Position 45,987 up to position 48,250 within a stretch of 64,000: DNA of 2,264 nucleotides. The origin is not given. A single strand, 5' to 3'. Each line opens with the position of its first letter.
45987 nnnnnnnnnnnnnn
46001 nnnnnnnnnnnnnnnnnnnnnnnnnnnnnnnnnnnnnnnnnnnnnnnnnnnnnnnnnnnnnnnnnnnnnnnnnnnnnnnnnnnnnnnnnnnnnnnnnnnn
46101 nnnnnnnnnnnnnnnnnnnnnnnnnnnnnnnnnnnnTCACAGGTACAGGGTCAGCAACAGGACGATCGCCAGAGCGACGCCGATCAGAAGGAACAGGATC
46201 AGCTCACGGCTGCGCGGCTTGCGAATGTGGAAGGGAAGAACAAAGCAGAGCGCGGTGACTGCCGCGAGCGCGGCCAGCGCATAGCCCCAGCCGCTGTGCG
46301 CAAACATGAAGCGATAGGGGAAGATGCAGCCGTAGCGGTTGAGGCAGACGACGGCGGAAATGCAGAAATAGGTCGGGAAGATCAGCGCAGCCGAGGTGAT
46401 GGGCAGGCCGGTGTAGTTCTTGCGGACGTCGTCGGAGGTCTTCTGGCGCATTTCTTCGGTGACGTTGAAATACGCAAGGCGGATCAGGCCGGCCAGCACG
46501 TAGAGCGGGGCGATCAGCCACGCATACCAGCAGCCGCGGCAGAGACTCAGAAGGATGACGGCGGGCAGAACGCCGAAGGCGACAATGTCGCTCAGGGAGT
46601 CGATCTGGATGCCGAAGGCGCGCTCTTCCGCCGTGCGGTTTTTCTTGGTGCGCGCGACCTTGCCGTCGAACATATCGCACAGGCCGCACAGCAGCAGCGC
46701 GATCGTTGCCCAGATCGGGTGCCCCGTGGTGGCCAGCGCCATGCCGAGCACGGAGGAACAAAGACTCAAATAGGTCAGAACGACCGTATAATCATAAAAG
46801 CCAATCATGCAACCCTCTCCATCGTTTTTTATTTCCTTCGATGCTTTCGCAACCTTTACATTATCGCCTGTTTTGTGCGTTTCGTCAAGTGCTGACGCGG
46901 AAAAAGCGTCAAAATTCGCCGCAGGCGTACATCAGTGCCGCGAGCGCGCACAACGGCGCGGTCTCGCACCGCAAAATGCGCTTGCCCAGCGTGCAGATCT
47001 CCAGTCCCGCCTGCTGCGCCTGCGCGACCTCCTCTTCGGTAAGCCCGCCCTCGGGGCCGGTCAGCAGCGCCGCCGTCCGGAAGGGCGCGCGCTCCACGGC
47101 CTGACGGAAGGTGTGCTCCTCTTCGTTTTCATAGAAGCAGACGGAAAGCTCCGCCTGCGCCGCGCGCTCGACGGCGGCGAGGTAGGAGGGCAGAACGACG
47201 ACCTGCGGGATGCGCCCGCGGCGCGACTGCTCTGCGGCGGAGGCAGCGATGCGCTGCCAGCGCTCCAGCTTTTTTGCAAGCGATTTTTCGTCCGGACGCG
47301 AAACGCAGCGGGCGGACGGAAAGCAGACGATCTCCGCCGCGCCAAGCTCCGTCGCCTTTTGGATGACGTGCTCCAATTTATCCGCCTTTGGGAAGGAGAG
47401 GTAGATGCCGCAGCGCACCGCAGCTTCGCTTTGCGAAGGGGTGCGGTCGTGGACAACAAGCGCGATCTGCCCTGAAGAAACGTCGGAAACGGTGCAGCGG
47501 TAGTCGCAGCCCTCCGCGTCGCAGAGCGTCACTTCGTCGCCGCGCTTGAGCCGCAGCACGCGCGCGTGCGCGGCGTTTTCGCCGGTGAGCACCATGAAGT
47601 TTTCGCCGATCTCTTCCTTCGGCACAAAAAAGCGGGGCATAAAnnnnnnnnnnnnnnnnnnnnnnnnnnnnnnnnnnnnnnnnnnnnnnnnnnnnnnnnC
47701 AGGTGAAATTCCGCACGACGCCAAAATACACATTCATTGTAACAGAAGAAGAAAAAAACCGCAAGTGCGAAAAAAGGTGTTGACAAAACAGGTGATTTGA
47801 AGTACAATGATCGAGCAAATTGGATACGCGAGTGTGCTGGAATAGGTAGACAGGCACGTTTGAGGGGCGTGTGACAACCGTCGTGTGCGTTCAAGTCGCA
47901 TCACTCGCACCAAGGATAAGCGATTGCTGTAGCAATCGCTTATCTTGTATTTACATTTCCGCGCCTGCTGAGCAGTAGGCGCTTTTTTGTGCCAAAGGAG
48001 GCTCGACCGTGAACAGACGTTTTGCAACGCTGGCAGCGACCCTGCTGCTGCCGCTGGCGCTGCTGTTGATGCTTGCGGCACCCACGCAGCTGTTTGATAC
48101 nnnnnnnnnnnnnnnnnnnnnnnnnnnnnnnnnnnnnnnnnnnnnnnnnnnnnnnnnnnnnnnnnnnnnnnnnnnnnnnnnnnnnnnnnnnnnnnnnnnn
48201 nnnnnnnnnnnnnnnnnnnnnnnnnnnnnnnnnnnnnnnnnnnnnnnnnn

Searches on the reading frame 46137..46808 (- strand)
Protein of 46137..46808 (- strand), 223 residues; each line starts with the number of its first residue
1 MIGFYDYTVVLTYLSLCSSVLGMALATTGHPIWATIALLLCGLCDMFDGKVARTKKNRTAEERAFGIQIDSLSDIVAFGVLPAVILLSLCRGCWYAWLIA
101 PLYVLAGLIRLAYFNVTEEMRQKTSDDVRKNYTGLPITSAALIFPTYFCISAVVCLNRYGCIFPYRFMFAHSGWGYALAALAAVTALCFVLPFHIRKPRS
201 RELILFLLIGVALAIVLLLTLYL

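Call 8: search_protein_families(library=pfam, proteins=[window:46137-46808:-])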
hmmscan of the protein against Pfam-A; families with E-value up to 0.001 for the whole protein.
window:46137-46808:- (223 aa): 1 family
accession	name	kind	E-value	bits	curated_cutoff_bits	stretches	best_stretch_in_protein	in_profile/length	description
PF01066.26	CDP-OH_P_transf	-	3.7e-15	57.1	22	1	10-150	6-134/152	CDP-alcohol phosphatidyltransferase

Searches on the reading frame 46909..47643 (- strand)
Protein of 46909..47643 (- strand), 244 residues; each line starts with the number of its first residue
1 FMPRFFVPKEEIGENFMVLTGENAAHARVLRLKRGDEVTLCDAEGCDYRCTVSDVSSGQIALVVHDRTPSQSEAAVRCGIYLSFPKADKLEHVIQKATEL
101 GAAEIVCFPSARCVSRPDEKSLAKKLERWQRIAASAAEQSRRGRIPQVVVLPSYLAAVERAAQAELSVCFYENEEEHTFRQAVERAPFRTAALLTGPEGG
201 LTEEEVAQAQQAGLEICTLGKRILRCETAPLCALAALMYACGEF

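Call 8: search_protein_families(library=pfam, proteins=[window:46909-47643:-])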
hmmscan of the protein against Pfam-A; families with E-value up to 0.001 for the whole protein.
window:46909-47643:- (244 aa): 2 families
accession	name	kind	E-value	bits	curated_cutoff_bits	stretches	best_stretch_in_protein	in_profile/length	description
PF04452.19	Methyltrans_RNA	-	7.2e-46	156.2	23.9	1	75-238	4-165/165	RNA methyltransferase domain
PF20260.4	PUA_4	-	2e-07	31.4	23.9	1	19-63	1-46/48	RNA methyltransferase PUA domain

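Call 9: find_related_loci(query=window:46909-47643:-, collection=genome_contigs, flank=4000)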
Query window:46909-47643:- (244 aa) in genome_contigs; peptide patterns used: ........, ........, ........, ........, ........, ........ (x = any residue, [..] = any of these).
599 stretches matched a pattern (row limit reached: there are more); 418 encode a relative of the query (tblastn E <= 1e-3); the best 80 are kept; 80 distinct loci.
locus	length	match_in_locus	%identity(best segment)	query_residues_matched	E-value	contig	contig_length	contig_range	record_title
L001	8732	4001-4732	82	2-244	3e-134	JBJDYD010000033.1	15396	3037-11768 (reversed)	MAG: Faecousia sp. isolate PUUB50_bin.023 NODE_1536_length_15396_cov_17.106642, whole genome shotgun sequence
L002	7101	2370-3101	80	2-244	8e-133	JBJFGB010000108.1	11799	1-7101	MAG: Faecousia sp. isolate PUUB45_bin.037 NODE_3864_length_11799_cov_22.235439, whole genome shotgun sequence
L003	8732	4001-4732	80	2-244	4e-132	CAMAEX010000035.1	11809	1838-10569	MAG: uncultured Clostridia bacterium isolate SRR5976183_bin.49_metaWRAP_v1.3_MAG genome assembly, contig: ERZ8810621.250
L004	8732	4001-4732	78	2-244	4e-129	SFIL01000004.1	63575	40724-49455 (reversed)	MAG: Clostridiales bacterium isolate W1P21.021 Contig243, whole genome shotgun sequence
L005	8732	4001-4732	81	1-244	3e-128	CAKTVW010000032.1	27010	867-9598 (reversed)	MAG: uncultured Oscillospiraceae bacterium isolate REFINED_METABAT215_TOP10_CONTIGS_1500_ASSEMBLY_K77_MERGED__Hadza_MoBi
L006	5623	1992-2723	79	2-244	3e-128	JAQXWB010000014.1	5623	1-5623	MAG: Bacillota bacterium isolate SUG1575 k141_87938, whole genome shotgun sequence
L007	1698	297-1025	77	2-244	1e-135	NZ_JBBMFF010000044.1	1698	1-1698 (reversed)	Faecousia intestinalis strain CLA-AA-H192 CLAAAH192_contig_190_length_1698, whole genome shotgun sequence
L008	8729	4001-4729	75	2-244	9e-124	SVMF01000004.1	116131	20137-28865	MAG: Oscillospiraceae bacterium isolate SIG506 NODE_3816_length_116131_cov_20.445390, whole genome shotgun sequence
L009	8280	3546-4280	75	1-244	2e-122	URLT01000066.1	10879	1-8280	uncultured Clostridiales bacterium isolate UMGS1116 genome assembly, contig: NODE_739_length_10879_cov_5.44956, whole ge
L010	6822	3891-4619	74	2-244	8e-121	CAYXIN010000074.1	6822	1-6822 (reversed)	MAG TPA_asm: uncultured Oscillospiraceae bacterium isolate SRP350583_co3_259 genome assembly, contig: NODE_10424_length_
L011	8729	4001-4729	77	2-244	6e-120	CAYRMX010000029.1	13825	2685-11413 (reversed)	MAG TPA_asm: uncultured Oscillospiraceae bacterium isolate SRP350583_co1_206 genome assembly, contig: NODE_7582_length_1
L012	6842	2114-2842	74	2-244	4e-119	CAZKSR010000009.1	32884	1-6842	MAG TPA_asm: uncultured Oscillospiraceae bacterium isolate SRP313737_co1_38 genome assembly, contig: NODE_2145_length_32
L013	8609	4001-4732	80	2-244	4e-119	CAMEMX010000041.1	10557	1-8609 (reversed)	MAG: uncultured Clostridia bacterium isolate SRR15057928_bin.13_metaWRAP_v1.3_MAG genome assembly, contig: ERZ10407477.2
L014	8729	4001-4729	68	2-244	3e-113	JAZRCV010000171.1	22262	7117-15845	MAG: Faecousia sp. isolate T1900045510_YK20190204.MAGScoT_cleanbin_000011 SGB_7553_k141_2365741, whole genome shotgun se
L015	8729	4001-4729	70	2-244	1e-112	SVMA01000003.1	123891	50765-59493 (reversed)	MAG: Oscillospiraceae bacterium isolate SIG501 NODE_3335_length_123891_cov_2.752779, whole genome shotgun sequence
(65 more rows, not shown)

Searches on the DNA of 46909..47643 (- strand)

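Call 14: search_rna_families(sources=[L076, L029, L001], threshold=gathering)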
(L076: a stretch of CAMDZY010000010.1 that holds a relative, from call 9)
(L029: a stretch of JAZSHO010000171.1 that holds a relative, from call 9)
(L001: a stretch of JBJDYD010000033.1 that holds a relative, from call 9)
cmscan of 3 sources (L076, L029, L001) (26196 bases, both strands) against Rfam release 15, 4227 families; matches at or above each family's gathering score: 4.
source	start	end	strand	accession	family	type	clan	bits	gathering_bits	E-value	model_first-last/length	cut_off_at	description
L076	1115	1316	-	RF00174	Cobalamin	Cis-reg; riboswitch;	CL00101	88.7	31.5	6e-21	1-189/189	no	Cobalamin riboswitch aptamer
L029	3660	3733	+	RF00005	tRNA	Gene; tRNA;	CL00001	62.3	29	1.6e-11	1-71/71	no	tRNA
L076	3860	3932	+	RF00005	tRNA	Gene; tRNA;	CL00001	60.9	29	4.1e-11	1-71/71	no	tRNA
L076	3781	3853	+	RF00005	tRNA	Gene; tRNA;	CL00001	59.9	29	8e-11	1-71/71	no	tRNA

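Call 17: search_rna_families(sources=[L015, L020, L037, L023], threshold=evalue, max_evalue=0.5, show_alignments=3)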
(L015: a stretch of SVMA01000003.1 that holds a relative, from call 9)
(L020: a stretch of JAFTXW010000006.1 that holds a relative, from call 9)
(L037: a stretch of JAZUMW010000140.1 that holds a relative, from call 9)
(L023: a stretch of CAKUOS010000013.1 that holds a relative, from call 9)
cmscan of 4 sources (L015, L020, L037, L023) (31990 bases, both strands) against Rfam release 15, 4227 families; matches with E-value up to 0.5: 11.
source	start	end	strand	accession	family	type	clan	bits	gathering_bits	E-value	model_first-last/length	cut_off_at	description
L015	3793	3878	-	RF00005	tRNA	Gene; tRNA;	CL00001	59.7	29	1.1e-10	1-71/71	no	tRNA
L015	2697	2773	+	RF01706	Gut-1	Gene; sRNA;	-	51.1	50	1.8e-07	1-77/77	no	Gut-1 RNA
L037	3813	3893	+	RF00005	tRNA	Gene; tRNA;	CL00001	47.9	29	1.9e-07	1-71/71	no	tRNA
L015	2794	2868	-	RF01706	Gut-1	Gene; sRNA;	-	47.7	50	1.3e-06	1-77/77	no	Gut-1 RNA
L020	884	963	-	RF00005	tRNA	Gene; tRNA;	CL00001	47.3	29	2.8e-07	1-71/71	no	tRNA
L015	3793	3838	+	RF04351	Plastid-psbl-rps4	Cis-reg;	-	39.5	68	3.8e-05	1-53/53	no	Plastid-psbl-rps4 3UTR RNA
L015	4729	4802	+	RF02351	psRNA14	Gene; sRNA;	-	30.8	60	0.17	1-84/84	no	Proteobacteria sRNA psRNA14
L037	3703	3777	-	RF02056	STnc390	Gene; sRNA;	-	27.8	50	0.035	1-60/60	no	Salmonella sRNA STnc390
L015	4735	4797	-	RF02901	AaHKsRNA41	Gene; sRNA;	-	25.4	97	0.047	1-187/187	no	Aggregatibacter sRNA 41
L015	4712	4766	+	RF02901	AaHKsRNA41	Gene; sRNA;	-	22.9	97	0.23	1-187/187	no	Aggregatibacter sRNA 41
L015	7307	7334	+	RF01687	Acido-Lenti-1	Gene; sRNA;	-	22.4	37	0.42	1-46/46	no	Acido-Lenti-1 RNA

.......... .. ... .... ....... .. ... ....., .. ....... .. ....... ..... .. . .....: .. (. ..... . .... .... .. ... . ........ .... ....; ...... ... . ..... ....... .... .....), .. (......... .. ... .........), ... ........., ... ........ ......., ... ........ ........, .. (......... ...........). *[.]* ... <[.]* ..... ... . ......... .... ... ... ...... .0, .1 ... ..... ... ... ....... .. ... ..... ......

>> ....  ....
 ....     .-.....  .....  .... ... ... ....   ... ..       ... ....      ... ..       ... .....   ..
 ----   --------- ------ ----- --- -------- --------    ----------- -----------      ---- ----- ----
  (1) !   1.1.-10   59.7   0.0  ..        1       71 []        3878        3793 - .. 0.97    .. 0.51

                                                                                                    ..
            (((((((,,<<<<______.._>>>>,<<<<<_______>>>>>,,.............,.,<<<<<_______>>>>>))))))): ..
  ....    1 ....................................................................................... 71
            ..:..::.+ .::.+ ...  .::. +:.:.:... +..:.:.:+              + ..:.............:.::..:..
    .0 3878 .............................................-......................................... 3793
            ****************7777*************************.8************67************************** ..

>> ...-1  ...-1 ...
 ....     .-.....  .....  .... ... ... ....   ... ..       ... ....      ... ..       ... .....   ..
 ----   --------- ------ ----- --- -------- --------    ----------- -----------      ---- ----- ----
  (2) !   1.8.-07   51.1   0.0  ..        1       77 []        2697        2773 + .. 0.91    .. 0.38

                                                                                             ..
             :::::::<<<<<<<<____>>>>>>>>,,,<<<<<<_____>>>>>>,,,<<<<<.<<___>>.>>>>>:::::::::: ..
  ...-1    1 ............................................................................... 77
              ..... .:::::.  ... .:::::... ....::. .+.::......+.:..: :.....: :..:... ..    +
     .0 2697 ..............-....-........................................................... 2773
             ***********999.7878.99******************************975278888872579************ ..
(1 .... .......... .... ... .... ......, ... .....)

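Call 22: search_rna_families(sources=[L042, L044, L048, L052, L072, L066], threshold=gathering)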
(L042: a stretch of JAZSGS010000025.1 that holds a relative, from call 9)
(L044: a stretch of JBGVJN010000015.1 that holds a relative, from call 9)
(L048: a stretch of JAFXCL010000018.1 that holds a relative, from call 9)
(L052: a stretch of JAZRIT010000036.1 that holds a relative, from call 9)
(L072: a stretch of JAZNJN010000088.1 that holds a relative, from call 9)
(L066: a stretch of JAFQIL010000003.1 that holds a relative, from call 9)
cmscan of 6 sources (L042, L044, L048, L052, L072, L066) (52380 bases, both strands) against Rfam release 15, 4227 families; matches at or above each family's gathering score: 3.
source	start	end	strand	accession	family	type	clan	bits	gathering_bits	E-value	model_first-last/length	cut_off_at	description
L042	3034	3106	+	RF00005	tRNA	Gene; tRNA;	CL00001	61.2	29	6.7e-11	1-71/71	no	tRNA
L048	3594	3673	+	RF00005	tRNA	Gene; tRNA;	CL00001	48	29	2.8e-07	1-71/71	no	tRNA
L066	3812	3891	-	RF00005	tRNA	Gene; tRNA;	CL00001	48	29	2.8e-07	1-71/71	no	tRNA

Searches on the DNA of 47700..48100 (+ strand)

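Call 5: search_rna_families(source=window, start=47700, end=48100, threshold=evalue, max_evalue=10, show_alignments=4)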
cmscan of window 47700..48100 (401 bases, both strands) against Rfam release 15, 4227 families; matches with E-value up to 10: 7.
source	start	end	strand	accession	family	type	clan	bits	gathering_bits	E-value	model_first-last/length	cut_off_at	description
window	47915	47944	+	RF00839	mir-452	Gene; miRNA;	-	18.9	70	0.5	1-85/85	no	mir-452 microRNA precursor family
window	47911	47950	+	RF03474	mir-4766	Gene; miRNA;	-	17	72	1.5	1-56/56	no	mir-4766 microRNA precursor family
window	47925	47997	+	RF00519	suhB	Gene; sRNA;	CL00108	15.8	41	0.9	1-77/77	no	Makes More Granules Regulator RNA (mmgR)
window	47946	47986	+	RF01388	isrD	Gene; sRNA;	-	15.2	37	2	1-51/51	no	isrD Hfq binding RNA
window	47910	48003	-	RF02615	BSR0626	Gene; sRNA;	-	15.1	155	3.5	1-128/128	no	Brucella sRNA 0626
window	47906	48008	+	RF02634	EF3314_EF3315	Gene; sRNA;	-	11.6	100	3.6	1-141/141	no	Enterococcus sRNA EF3314_EF3315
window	47913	47946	+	RF02637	EF0408_EF0409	Gene; sRNA;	-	8.6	440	7.8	375-408/412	no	Enterococcus sRNA EF0408_EF0409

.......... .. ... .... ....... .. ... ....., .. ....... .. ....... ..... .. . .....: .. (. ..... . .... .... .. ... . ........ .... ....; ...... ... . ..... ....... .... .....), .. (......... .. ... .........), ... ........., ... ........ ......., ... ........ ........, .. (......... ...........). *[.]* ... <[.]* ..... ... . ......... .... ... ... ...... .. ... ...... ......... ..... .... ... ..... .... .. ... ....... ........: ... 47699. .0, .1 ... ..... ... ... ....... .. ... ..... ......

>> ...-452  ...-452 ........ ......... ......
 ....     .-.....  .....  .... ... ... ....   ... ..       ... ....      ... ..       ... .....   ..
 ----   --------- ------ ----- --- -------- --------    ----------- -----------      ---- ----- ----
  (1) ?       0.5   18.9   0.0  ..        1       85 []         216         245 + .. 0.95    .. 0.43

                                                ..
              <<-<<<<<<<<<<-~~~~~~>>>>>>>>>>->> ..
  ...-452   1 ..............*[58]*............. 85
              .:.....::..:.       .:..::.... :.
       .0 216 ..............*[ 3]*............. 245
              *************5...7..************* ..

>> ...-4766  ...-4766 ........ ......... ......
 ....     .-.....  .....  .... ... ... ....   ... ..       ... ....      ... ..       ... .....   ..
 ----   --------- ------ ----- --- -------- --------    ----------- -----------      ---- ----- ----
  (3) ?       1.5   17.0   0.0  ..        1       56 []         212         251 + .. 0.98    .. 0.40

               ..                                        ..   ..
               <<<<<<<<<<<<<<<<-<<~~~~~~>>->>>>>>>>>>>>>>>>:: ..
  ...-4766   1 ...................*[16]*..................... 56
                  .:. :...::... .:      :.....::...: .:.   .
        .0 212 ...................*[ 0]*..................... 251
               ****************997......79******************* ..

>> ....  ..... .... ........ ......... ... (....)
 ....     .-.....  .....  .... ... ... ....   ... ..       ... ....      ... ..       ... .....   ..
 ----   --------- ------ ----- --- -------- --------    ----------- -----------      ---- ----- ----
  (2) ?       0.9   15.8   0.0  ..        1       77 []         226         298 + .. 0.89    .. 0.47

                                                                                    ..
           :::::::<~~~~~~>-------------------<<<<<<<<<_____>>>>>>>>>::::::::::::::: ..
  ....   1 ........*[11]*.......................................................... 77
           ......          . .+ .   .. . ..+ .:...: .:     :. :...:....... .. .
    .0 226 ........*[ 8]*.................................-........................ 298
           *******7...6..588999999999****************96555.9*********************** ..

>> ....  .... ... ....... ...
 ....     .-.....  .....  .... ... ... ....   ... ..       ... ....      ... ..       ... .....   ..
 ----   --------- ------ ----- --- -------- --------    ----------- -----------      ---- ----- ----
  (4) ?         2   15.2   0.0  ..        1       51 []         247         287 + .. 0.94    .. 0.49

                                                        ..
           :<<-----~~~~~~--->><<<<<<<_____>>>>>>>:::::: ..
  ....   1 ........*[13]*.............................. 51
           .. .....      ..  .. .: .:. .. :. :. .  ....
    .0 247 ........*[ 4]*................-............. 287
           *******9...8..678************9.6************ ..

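Call 10: search_dna_similar(query=window:47828-47912:+, collection=ecoli_genomes, mode=distant, max_rows=5, max_evalue=0.01)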
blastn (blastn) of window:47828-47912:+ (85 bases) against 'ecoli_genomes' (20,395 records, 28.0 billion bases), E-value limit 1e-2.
No match.

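Call 25: search_rna_families(source=window, start=47826, end=47914, threshold=evalue, max_evalue=10, show_alignments=2)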
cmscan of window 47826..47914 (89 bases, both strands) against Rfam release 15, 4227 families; matches with E-value up to 10: 3.
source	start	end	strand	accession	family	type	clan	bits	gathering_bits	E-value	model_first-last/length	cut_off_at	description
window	47828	47908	+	RF01852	tRNA-Sec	Gene; tRNA;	CL00001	18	47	0.13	1-91/91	no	Selenocysteine transfer RNA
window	47846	47878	-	RF02537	TarA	Gene; sRNA;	-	11.6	80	7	1-33/99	no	Vibrio ToxT activated RNA TarA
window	47864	47911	-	RF00266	snoZ17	Gene; snRNA; snoRNA; CD-box;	CL00053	11.6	44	8.9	1-71/71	no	Small nucleolar RNA Z17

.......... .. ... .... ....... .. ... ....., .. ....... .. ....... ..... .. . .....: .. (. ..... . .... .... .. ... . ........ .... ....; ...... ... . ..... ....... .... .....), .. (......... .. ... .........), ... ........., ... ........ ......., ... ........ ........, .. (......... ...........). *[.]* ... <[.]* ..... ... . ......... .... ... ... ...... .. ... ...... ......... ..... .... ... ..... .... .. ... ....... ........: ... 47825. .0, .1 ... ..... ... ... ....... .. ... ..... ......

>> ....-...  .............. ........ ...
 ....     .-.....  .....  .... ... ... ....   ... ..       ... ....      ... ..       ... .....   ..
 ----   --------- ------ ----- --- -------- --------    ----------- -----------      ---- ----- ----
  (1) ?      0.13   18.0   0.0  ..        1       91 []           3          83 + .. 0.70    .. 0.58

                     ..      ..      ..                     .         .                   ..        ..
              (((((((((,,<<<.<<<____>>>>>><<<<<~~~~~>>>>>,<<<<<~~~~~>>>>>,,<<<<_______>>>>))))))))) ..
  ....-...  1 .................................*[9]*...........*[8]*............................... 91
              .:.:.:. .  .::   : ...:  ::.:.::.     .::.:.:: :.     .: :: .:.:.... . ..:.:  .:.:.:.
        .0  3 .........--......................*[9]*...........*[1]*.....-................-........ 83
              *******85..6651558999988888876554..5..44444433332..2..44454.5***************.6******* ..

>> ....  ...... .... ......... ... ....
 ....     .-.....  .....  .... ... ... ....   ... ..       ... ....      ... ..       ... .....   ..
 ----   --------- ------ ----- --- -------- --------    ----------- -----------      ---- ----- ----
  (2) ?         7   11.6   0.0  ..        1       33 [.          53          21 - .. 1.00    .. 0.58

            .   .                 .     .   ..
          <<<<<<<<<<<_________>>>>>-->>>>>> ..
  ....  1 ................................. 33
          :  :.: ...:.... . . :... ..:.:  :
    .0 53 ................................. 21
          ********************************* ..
